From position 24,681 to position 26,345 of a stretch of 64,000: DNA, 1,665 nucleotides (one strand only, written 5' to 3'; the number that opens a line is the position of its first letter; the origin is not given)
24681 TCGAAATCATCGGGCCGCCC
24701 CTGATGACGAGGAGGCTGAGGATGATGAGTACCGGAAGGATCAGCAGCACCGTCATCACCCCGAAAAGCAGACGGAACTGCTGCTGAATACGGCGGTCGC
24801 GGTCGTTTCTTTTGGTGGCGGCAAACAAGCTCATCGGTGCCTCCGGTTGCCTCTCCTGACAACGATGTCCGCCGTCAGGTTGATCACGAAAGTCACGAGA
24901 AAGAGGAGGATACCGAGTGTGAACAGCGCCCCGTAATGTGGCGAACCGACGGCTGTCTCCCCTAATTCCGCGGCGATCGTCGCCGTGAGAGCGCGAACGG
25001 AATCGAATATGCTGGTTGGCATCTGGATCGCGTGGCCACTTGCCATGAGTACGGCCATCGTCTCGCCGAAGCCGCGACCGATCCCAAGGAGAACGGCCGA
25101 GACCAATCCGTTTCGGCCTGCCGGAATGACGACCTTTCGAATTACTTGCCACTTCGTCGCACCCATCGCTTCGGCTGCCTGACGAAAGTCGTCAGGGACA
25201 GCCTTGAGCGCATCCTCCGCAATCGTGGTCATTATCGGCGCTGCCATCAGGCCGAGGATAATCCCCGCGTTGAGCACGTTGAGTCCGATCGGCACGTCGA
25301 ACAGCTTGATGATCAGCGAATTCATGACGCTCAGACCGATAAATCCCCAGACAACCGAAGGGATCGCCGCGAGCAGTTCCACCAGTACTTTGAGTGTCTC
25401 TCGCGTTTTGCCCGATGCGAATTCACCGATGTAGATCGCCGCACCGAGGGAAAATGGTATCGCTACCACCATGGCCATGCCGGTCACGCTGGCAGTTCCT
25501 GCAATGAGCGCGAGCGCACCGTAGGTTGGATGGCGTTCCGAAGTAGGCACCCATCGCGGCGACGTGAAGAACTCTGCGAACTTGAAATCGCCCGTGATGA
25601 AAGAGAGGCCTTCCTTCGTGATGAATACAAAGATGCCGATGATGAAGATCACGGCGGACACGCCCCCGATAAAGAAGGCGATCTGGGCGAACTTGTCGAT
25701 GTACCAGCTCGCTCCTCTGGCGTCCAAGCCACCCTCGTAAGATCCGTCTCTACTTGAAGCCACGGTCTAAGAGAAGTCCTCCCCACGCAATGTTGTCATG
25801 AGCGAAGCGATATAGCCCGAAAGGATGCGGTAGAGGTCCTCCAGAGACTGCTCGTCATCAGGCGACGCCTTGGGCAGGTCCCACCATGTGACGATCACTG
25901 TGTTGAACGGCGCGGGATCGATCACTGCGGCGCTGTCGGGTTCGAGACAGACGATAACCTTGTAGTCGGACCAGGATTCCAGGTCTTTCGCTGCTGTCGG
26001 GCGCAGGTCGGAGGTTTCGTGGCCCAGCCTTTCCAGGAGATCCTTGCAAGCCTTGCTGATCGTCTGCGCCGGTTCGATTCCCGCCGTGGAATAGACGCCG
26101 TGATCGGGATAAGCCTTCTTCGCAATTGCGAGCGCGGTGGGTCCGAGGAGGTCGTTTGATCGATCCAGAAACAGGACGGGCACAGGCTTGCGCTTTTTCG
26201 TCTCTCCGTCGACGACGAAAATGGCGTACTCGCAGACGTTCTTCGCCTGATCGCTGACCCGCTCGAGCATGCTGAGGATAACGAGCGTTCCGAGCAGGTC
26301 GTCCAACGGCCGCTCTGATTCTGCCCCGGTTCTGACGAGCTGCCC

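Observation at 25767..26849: PhoU fused to a catalytically dead LMW-phosphatase/ArsC-like domain inside the pst operon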

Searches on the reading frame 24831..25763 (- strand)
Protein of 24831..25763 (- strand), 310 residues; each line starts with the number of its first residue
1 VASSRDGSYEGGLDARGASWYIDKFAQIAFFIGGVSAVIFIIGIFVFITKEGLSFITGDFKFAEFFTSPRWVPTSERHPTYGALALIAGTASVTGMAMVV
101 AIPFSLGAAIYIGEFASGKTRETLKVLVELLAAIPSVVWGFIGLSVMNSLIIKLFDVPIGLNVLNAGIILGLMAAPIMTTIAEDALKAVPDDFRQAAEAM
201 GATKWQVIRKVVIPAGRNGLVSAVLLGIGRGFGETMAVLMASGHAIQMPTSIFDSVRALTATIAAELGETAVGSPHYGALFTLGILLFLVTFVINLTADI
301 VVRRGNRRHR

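Call 3: search_protein_families(library=pfam, proteins=[window:24831-25763:-], max_evalue=0.1)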
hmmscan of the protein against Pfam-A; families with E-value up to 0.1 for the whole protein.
window:24831-25763:- (310 aa): 1 family
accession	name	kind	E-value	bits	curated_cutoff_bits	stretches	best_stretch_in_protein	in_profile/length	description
PF00528.27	BPD_transp_1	-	5.7e-22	78.8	26.4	1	107-304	3-181/184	Binding-protein-dependent transport system inner membrane component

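Call 36: search_protein_families(library=ncbifam, proteins=[window:24831-25763:-], max_evalue=0.00001)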
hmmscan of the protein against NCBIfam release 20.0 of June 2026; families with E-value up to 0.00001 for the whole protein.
window:24831-25763:- (310 aa): 15 families
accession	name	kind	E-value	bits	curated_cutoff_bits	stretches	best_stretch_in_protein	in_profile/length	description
TIGR02138.1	phosphate_pstC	equivalog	5.4e-82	275.1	196.45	1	23-304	1-294/296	phosphate ABC transporter permease subunit PstC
TIGR00974.1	3a0107s02c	equivalog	3.4e-46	157.6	193.45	1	24-304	2-269/272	phosphate ABC transporter permease PstA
NF008435.0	PRK11275.1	equivalog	1.1e-40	139.7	502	2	157-304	164-311/319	phosphate ABC transporter permease PstC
NF008430.0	PRK11268.1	equivalog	2.2e-17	63.1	439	1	80-264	76-254/295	phosphate ABC transporter permease PstA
TIGR02141.1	modB_ABC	equivalog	2e-15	57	182.6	1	92-259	5-180/208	molybdate ABC transporter permease subunit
TIGR01581.1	Mo_ABC_porter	hypoth_equivalog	6.7e-14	51.9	210.3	1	94-251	30-190/225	ABC transporter permease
NF038017.1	ABC_perm1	subfamily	1.2e-11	44.9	100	1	94-268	9-169/184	ABC transporter permease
NF006939.0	PRK09421.1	equivalog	3.1e-10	39.8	262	1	89-239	14-169/230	molybdate ABC transporter permease subunit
NF008208.0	PRK10971.1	equivalog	1.5e-08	34.5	415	1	119-244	91-221/277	sulfate/thiosulfate ABC transporter permease CysT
TIGR00969.1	3a0106s02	subfamily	1.6e-08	34.4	240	1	119-249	94-228/272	sulfate ABC transporter permease subunit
NF040839.1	tungstate_WtpB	equivalog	1.8e-07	31.1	340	1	91-255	50-217/251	tungstate ABC transporter permease WtpB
NF008049.0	PRK10782.1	subfamily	1.8e-07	31.1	212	1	116-226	48-152/217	methionine ABC transporter permease MetI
TIGR03255.1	PhnV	equivalog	6e-07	29.4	358.7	1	90-254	69-233/270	2-aminoethylphosphonate ABC transport system, membrane component PhnV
TIGR02139.1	permease_CysT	equivalog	8.9e-07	28.8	246.1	1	121-245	85-214/265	sulfate ABC transporter permease subunit CysT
TIGR02140.1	permease_CysW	equivalog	2.3e-06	27.3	329.1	1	90-245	52-211/261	sulfate ABC transporter permease subunit CysW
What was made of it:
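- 24831..25763 (-): pstC permease. TIGR02138 275 bits, above the 196 cut-off (call 36).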

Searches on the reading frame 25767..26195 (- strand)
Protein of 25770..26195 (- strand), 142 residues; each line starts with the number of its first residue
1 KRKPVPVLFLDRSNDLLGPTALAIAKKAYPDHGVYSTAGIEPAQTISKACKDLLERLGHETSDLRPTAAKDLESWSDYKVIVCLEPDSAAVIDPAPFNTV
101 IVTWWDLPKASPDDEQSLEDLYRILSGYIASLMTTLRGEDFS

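Call 5: search_protein_families(library=pfam, proteins=[window:25770-26195:-], max_evalue=10)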
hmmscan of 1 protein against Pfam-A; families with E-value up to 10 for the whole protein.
seq(142 aa): 0 families
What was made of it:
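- On LMW phosphatase superfamily (PF01451): The window sequence alone gives no hit at E<=10 (call 5).
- Tried and rejected: Pfam on the C-terminal 142 aa at E<=10: no hit (call 5).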

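Call 6: search_solved_structures(query=window:25770-26195:-, max_evalue=10, show_alignments=3)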
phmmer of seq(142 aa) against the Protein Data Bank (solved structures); distinct sequences matched with E-value up to 10: 2.
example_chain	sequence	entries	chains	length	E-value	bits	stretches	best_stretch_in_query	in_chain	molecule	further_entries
9lqd_A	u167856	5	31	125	1.3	12.3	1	12-80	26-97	SAM lyase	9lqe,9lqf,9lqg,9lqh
9gad_A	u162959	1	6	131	1.5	12.1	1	12-80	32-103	SAM-AMP Lyase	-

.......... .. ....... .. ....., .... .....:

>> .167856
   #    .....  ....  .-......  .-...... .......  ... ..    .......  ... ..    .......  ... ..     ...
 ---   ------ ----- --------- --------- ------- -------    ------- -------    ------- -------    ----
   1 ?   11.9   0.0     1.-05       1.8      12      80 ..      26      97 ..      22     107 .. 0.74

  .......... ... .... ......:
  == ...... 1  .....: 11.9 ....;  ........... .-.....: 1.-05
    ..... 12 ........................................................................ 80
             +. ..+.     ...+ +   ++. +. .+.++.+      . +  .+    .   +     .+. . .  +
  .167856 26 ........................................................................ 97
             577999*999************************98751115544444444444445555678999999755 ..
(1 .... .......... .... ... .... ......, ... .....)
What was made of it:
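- Checked: On its own it hits no Pfam model even at E<=10 (call 5) and nothing meaningful in PDB by phmmer (call 6).
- Tried and rejected: phmmer of the same segment against PDB: only chance SAM-lyase matches at E about 1.3 (call 6).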

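Call 7: find_homologous_proteins(query=window:25770-26195:-, max_evalue=0.001)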
Query seq(142 aa) (142 aa): 1 proteins with E <= 0.001 among 31 candidates.
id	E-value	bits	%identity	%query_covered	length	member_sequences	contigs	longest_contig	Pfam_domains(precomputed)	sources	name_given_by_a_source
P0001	2.2e-64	234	76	96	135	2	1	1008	-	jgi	-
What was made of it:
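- Tried and rejected: Word-indexed homologue search with the C-terminal domain alone: one hit only, because of the k-mer prefilter (call 7).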

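Call 15: search_protein_representatives(protein=window:25767-26192:-)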
Query: 141 residues. Proteins with E-value up to 0.001 (for the whole library): 167; up to 1e-10: 48; up to 1e-30: 0. The best 150 are listed.
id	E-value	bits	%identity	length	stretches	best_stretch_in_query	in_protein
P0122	1.3e-18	83.7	39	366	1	1-140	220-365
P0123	1.4e-17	80.3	42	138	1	6-139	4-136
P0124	2.1e-17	79.8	43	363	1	5-139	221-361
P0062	2.4e-17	79.5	38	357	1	1-138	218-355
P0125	5.7e-17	78.3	37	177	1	5-141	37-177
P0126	6.1e-17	78.2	42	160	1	2-139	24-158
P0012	7.0e-17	78.0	39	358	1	1-140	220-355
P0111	3.8e-16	75.7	40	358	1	4-140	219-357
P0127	4.1e-16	75.5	40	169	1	4-138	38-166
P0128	6.0e-16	75.0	34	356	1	6-139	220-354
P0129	1.0e-15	74.3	35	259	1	5-139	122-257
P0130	1.2e-15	74.1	34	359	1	5-139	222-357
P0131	1.4e-15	73.8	36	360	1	5-140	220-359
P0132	1.9e-15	73.4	39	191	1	6-139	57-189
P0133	1.9e-15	73.4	37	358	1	1-138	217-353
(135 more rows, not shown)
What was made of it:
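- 167 clusters at 50% identity, nearly all matching at about residues 220-360 (call 15).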

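Call 19: search_solved_structures(query=A2, max_evalue=10, show_alignments=4)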
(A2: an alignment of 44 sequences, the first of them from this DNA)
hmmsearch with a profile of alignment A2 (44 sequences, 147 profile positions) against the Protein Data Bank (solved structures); distinct sequences matched with E-value up to 10: 46.
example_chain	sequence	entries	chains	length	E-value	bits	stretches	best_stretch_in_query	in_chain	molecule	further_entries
2ipa_B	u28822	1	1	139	2.9e-12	49.8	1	7-139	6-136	Protein arsC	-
1jl3_A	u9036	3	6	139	6e-12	48.8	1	7-139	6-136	ARSENATE REDUCTASE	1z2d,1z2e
2l17_A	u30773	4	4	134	2.3e-11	46.9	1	5-140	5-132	Arsenate reductase | Glutaredoxin arsenate reductase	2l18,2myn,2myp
2l19_A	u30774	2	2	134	6.8e-11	45.4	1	5-140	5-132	Arsenate reductase | Glutaredoxin arsenate reductase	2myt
2myu_A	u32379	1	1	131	6.9e-11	45.4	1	6-140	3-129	Glutaredoxin arsenate reductase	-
3rh0_A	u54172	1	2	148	9.3e-11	45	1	6-138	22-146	ARSENATE REDUCTASE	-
1y1l_A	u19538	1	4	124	1.2e-09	41.4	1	6-138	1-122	arsenate reductase (arsC)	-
3t38_A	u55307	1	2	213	5.4e-09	39.2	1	6-140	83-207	Arsenate Reductase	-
8p5n_A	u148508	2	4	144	1.7e-08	37.6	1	2-136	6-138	Low molecular weight phosphatase family protein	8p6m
1lk0_A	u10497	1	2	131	6.9e-07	32.4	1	6-122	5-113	arsenate reductase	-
1rxe_A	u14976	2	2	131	2e-06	30.9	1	6-122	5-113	Arsenate reductase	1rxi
1ljl_A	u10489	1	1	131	4.1e-06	29.9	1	6-122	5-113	arsenate reductase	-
2cd7_A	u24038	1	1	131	4.8e-06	29.7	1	6-122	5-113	PROTEIN ARSC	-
1jf8_A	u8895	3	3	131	5.8e-06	29.4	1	6-122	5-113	arsenate reductase | Protein arsC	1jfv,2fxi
6sga_FW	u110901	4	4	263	1.2e-05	28.4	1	12-92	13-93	mt-SAF26 | LMWPc domain-containing protein | Low molecular weight protein tyrosine phosphatase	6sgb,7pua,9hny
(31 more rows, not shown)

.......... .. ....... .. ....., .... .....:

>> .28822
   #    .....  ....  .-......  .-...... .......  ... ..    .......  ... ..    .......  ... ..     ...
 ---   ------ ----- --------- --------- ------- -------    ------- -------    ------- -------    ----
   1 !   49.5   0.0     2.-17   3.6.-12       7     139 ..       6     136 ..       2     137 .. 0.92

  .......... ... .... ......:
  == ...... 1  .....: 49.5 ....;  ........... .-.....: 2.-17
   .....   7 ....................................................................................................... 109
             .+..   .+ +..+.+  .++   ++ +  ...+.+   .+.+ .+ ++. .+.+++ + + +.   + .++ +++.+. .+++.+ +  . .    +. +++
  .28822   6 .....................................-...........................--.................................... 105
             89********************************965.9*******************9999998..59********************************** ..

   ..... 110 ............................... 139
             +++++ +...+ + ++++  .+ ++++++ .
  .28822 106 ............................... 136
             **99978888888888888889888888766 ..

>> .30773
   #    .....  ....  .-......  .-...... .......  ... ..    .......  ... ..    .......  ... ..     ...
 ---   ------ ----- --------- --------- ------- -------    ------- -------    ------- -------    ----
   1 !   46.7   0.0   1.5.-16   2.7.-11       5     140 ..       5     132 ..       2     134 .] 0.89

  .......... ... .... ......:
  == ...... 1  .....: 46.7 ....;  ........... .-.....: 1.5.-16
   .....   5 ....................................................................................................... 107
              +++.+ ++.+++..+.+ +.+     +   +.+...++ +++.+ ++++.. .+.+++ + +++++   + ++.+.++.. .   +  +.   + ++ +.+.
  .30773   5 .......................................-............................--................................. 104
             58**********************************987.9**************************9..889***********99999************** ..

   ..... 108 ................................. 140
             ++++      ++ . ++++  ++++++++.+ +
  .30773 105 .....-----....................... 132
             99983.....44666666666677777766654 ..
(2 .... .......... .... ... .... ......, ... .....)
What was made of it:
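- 25770..26186 (-): Pseudo-ArsC (LMW-phosphatase fold) module, aa 222-360. Profile against PDB: 1JL3 E=6e-12 over positions 7-139 vs 6-136 (call 19).
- On LMW phosphatase superfamily (PF01451): The family profile hits ArsC at 6e-12 (call 19).
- Checked: A profile of 44 relatives matches B. subtilis ArsC 1JL3 end to end (E=6e-12, call 19).
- End-to-end profile match of the C-terminal domain to ArsC (call 19).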

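Call 24: predict_structure(alignment_id=A2)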
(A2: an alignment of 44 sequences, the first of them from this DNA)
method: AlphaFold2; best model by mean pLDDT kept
length: 142 residues; sequences in the alignment: 44
mean_pLDDT: 95.2   pTM: 0.90
mean pLDDT of the five models: 95.2, 95.1, 95.0, 95.0, 94.8
residues with pLDDT >= 90: 134; 70-90: 4; 50-70: 3; < 50: 1
segments of 3 or more residues with pLDDT < 50: none
pLDDT, mean of each block of 10 residues (from residue 1): 94 98 98 97 97 98 97 97 96 95 95 96 98 87 50
secondary structure, 60 per line:
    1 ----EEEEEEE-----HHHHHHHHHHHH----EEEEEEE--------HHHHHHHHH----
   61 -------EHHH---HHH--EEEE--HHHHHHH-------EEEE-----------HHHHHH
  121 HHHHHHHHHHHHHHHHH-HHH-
elements in order: E5-11 H17-28 E33-39 H48-56 E80-83 H86-92 E100-103 H115-137
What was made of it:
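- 25770..26186 (-): AF2 pLDDT 95.2 (call 24).
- On LMW phosphatase superfamily (PF01451): AF2 element order E5-11, H17-28, E33-39, E80-83, E100-103, H115-137 in the domain model (call 24).
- AF2 model of the C-terminal domain, pLDDT 95.2 (call 24).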

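Call 29: fold_search(model_id=the predicted structure, library=pdb)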
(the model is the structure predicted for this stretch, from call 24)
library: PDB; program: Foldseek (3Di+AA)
matches with E <= 10: 1300; with E <= 0.001: 90
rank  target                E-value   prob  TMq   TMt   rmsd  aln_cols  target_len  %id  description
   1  8p5n_A                2.2e-08  1.00  0.68  0.70   5.1       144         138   19  Arsenate reductase (ArsC2) from Deinococcus indicus, co-crystallized with arsenate (released 2023-08-30)
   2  8p6m_B                2.3e-08  1.00  0.68  0.72   3.5       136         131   18  Arsenate reductase (ArsC2) from Deinococcus indicus (released 2023-08-30)
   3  3rh0_B                4.8e-08  1.00  0.74  0.80   2.5       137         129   19  Corynebacterium glutamicum mycothiol/mycoredoxin1-dependent arsenate reductase Cg_ArsC2 (released 2011-11-30)
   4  8p6m_A                7.0e-08  1.00  0.68  0.74   3.5       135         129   19  Arsenate reductase (ArsC2) from Deinococcus indicus (released 2023-08-30)
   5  1jf8                  9.1e-08  1.00  0.80  0.87   2.0       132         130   14  X-ray structure of reduced C10S, C15A arsenate reductase from pI258 (released 2001-10-03)
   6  8p5n_B                1.3e-07  1.00  0.70  0.73   3.6       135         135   19  Arsenate reductase (ArsC2) from Deinococcus indicus, co-crystallized with arsenate (released 2023-08-30)
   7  2cd7                  1.5e-07  1.00  0.77  0.82   2.3       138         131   13  Staphylococcus aureus pI258 arsenate reductase (ArsC) H62Q mutant (released 2006-06-28)
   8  1jl3_A                1.7e-07  1.00  0.68  0.70   3.6       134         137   17  Crystal Structure of B. subtilis ArsC (released 2001-10-24)
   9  2wmy_F                2.1e-07  1.00  0.74  0.73   3.2       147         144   15  Crystal structure of the tyrosine phosphatase Wzb from Escherichia coli K30 in complex with sulphate. (released 2009-07-21)
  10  3t38_A                2.6e-07  1.00  0.75  0.55   3.0       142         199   17  Corynebacterium glutamicum thioredoxin-dependent arsenate reductase Cg_ArsC1' (released 2011-11-23)
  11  1lk0_A                2.7e-07  1.00  0.72  0.78   3.2       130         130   13  Disulfide intermediate of C89L Arsenate reductase from pI258 (released 2002-08-07)
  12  1ljl                  3.6e-07  1.00  0.70  0.75   3.2       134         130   13  Wild Type pI258 S. aureus arsenate reductase (released 2002-08-07)
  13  1rxe                  3.8e-07  1.00  0.79  0.85   2.3       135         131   12  ArsC complexed with MNB (released 2004-06-01)
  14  1y1l_A                4.6e-07  1.00  0.73  0.83   2.5       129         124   19  Crystal structure of arsenate reductase from Archaeoglobus fulgidus DSM 4304, structural genomics (released 2004-11-30)
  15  2wmy_A                5.3e-07  1.00  0.72  0.72   3.2       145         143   16  Crystal structure of the tyrosine phosphatase Wzb from Escherichia coli K30 in complex with sulphate. (released 2009-07-21)
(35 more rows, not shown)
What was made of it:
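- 25770..26186 (-): Foldseek top hits 8P5N, 3RH0, 1JF8 (call 29).
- On LMW phosphatase superfamily (PF01451): Foldseek probability 1.00 with TM up to 0.87 (call 29).
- Closest known: Thioredoxin-coupled arsenate reductase ArsC of the LMW-PTP fold. Same: Conserved Phe8, Asn13, Ala20, the Ser-Ala-Gly motif and Trp101 (calls 19, 29).
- Checked: The AF2 model (pLDDT 95.2) retrieves arsenate reductases and LMW-PTPs with Foldseek (TM up to 0.87, calls 24, 29).
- Foldseek retrieves arsenate reductases (call 29).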

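Call 43: search_protein_families(library=pfam, alignment_id=A2, max_evalue=0.01)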
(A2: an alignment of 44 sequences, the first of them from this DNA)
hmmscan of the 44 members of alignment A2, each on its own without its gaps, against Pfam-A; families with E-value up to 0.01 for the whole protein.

A. member 1, seq(142 aa): 0 families

B. families by the number of members that match (of 44 scanned): 1 family
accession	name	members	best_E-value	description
PF01451.26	LMWPc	28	1.9e-11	Low molecular weight phosphotyrosine protein phosphatase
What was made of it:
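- On LMW phosphatase superfamily (PF01451): 28 of 44 relatives hit (best E=1.9e-11, call 43).
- Checked: 28 of those 44 hit PF01451 (call 43).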
